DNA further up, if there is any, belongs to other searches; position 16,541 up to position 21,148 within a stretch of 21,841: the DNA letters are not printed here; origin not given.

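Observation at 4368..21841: At least five tandem giant paralogs (ZnR-cyclase-STAND-TPR-ConA-like) behind one promoter: candidate NLR-like sensor array with cyclic-nucleotide output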

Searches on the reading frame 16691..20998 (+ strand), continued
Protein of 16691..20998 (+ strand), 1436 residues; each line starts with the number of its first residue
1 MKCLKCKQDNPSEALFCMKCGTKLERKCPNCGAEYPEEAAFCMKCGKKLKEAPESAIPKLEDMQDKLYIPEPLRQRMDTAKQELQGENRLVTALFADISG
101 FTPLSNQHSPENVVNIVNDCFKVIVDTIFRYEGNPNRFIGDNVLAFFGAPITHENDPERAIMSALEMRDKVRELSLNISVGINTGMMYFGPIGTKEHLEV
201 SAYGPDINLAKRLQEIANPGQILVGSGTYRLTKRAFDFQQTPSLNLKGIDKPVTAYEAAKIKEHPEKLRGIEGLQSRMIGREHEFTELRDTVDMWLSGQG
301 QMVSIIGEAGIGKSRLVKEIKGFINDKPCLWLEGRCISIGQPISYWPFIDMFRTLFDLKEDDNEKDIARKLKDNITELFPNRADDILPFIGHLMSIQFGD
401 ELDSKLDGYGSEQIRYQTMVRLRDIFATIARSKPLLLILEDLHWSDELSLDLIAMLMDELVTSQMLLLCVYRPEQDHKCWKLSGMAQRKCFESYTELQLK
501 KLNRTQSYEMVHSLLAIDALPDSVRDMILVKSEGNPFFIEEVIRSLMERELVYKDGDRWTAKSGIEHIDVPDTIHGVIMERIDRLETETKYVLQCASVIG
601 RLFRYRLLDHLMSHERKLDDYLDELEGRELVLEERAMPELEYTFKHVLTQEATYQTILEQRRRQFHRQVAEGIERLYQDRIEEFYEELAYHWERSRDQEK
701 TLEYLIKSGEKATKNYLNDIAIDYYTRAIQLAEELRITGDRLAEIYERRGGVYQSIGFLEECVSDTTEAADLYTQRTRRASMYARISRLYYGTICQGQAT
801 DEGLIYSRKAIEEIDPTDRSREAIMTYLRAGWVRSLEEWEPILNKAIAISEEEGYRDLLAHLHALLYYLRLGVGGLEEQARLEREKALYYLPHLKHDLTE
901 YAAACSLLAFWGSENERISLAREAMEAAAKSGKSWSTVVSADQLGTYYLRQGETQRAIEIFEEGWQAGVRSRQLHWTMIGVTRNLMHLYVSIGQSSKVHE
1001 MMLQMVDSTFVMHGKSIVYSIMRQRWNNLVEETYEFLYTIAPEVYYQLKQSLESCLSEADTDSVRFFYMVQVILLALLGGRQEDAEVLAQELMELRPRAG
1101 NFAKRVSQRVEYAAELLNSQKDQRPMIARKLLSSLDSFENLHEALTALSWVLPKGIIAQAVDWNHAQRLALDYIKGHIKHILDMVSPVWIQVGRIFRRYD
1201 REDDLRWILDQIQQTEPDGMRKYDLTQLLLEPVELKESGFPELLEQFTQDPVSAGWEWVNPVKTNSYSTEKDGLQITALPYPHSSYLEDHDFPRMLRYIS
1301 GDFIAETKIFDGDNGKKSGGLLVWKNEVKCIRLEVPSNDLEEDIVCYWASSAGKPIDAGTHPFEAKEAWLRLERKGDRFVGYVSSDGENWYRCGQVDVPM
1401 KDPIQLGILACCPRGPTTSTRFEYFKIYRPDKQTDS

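Call 45: search_protein_families(library=pfam, proteins=[L006:8452-9651:+, L011:5653-7098:+, L035:4165-5853:+, L046:8568-9287:+, L057:12187-13866:+, L073:7498-8535:-, L075:4252-5583:+, L078:2161-3957:+, L081:13287-14696:+, L028:6943-9762:+], max_evalue=0.0001)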
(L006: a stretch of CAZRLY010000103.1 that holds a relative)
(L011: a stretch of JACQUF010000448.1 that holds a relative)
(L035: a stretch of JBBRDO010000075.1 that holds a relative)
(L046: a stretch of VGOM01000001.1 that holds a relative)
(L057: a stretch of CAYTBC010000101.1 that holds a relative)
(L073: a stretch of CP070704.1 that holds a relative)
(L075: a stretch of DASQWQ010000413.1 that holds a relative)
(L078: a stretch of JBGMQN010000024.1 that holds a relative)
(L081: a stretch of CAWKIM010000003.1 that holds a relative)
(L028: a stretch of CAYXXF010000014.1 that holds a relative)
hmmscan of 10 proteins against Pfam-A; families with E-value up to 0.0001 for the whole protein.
L006:8452-9651:+ (400 aa): 2 families
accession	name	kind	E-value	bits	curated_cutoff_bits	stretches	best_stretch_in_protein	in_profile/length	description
PF07228.17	SpoIIE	-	3.6e-39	135.2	25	1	198-398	2-190/192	Stage II sporulation protein E (SpoIIE)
PF00027.35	cNMP_binding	-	8.4e-18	64.6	27.5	1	36-115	3-87/89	Cyclic nucleotide-binding domain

L011:5653-7098:+ (482 aa): 2 families
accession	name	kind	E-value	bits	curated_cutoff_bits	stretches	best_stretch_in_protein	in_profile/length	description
PF02518.31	HATPase_c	-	7.1e-25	88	26.4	1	375-477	5-108/111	Histidine kinase-, DNA gyrase B-, and HSP90-like ATPase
PF00027.35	cNMP_binding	-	3.2e-23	81.9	27.5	1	35-120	2-88/89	Cyclic nucleotide-binding domain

L035:4165-5853:+ (563 aa): 3 families
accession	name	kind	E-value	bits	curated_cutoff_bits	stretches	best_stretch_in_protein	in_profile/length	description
PF02518.31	HATPase_c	-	1.6e-27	96.6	26.4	1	456-558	5-109/111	Histidine kinase-, DNA gyrase B-, and HSP90-like ATPase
PF00027.35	cNMP_binding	-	8.5e-21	74.2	27.5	1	130-216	2-89/89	Cyclic nucleotide-binding domain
PF02148.25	zf-UBP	-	2.7e-12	47.2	22.7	1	21-87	1-60/63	Zn-finger in ubiquitin-hydrolases and other protein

L046:8568-9287:+ (240 aa): 5 families
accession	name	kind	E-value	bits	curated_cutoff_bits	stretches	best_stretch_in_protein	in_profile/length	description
PF00027.35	cNMP_binding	-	5.4e-27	94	27.5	1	31-118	2-89/89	Cyclic nucleotide-binding domain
PF13545.12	HTH_Crp_2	-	5.9e-12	45.8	27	1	151-212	2-58/70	Crp-like helix-turn-helix domain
PF12840.13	HTH_20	-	3.4e-07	30.6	27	1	180-209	22-51/51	Helix-turn-helix domain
PF01022.26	HTH_5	-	1.5e-06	28.4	22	1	178-206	17-45/47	Bacterial regulatory protein, arsR family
PF13412.12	HTH_24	-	2.4e-06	27.5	21.9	1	177-206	18-47/48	Winged helix-turn-helix DNA-binding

L057:12187-13866:+ (560 aa): 6 families
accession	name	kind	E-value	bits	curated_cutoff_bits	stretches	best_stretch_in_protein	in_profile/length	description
PF07228.17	SpoIIE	-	1e-41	143.5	25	1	367-556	5-191/192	Stage II sporulation protein E (SpoIIE)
PF08447.18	PAS_3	-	2e-24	86.1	25.6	2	94-180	2-88/89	PAS fold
PF00989.32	PAS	-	5.8e-23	81.5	22.6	1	199-309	1-113/113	PAS fold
PF13426.13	PAS_9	-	1.7e-16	60.8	27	1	210-311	2-103/103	PAS domain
PF08448.16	PAS_4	-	6e-16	59.1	23.1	1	208-313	4-109/110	PAS fold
PF13188.13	PAS_8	-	1.4e-08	34.8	21.8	1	199-252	1-54/65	PAS domain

L073:7498-8535:- (346 aa): 6 families
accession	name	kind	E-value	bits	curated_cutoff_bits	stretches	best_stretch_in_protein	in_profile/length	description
PF00989.32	PAS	-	3.4e-28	98.4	22.6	2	35-145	2-113/113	PAS fold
PF13426.13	PAS_9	-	1.6e-24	86.6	27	2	210-303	2-93/103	PAS domain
PF08448.16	PAS_4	-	4.5e-21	75.6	23.1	2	40-150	1-110/110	PAS fold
PF13188.13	PAS_8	-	7.4e-17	61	21.8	1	199-247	1-45/65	PAS domain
PF08447.18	PAS_3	-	1.8e-15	57.4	25.6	2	223-304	2-87/89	PAS fold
PF24820.1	Diguanyl_cycl_sensor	-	1.3e-07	32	28.1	0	208-266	5-63/109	Diguanylate cyclase-like sensor domain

L075:4252-5583:+ (444 aa): 2 families
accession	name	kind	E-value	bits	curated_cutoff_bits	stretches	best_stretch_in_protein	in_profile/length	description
PF02518.31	HATPase_c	-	1.2e-23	84.1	26.4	1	332-434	5-109/111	Histidine kinase-, DNA gyrase B-, and HSP90-like ATPase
PF00027.35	cNMP_binding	-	1.5e-23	83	27.5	1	5-88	2-86/89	Cyclic nucleotide-binding domain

L078:2161-3957:+ (599 aa): 4 families
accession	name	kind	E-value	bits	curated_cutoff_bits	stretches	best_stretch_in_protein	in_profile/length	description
PF07690.21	MFS_1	-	1.3e-38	133.3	33.4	2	24-362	1-341/347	Major Facilitator Superfamily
PF05977.19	MFS_3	-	4.4e-21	75.4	27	1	11-397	2-390/524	Transmembrane secretion effector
PF00027.35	cNMP_binding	-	5.7e-17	61.9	27.5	1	468-549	5-86/89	Cyclic nucleotide-binding domain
PF13347.12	MFS_2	-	8.9e-06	24.9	27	1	53-328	32-323/427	MFS/sugar transport protein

L081:13287-14696:+ (470 aa): 2 families
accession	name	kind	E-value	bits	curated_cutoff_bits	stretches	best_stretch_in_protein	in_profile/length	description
PF02518.31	HATPase_c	-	7.7e-24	84.7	26.4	1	358-460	5-109/111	Histidine kinase-, DNA gyrase B-, and HSP90-like ATPase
PF00027.35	cNMP_binding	-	4.3e-23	81.5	27.5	1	31-114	2-86/89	Cyclic nucleotide-binding domain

L028:6943-9762:+ (940 aa): 10 families
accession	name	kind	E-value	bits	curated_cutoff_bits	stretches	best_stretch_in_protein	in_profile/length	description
PF03704.23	BTAD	-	6e-27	95.2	22.1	1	121-251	22-146/146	Bacterial transcriptional activator domain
PF13424.12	TPR_12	-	4.3e-22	78.5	30.1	3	772-844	3-77/77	Tetratricopeptide repeat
PF13374.12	TPR_10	-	4.1e-14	52.5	27.5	0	772-805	2-35/42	Tetratricopeptide repeat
PF07719.23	TPR_2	-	1.8e-09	37.4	27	0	774-803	3-32/34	Tetratricopeptide repeat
PF00931.28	NB-ARC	-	7e-09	35.7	23.5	1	274-488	4-223/248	NB-ARC domain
PF13401.12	AAA_22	-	2.8e-07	31.3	27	1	287-387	5-106/130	AAA domain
PF13181.12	TPR_8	-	7.6e-07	29.3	25.7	0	774-803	3-32/34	Tetratricopeptide repeat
PF13191.12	AAA_16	-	1.9e-06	28.9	32.6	1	268-362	2-96/167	AAA ATPase domain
PF17874.7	TPR_MalT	-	4e-06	26.8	45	1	779-932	8-162/336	MalT-like TPR region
PF13176.12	TPR_7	-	6.2e-06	26.3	27.9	0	774-804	1-31/36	Tetratricopeptide repeat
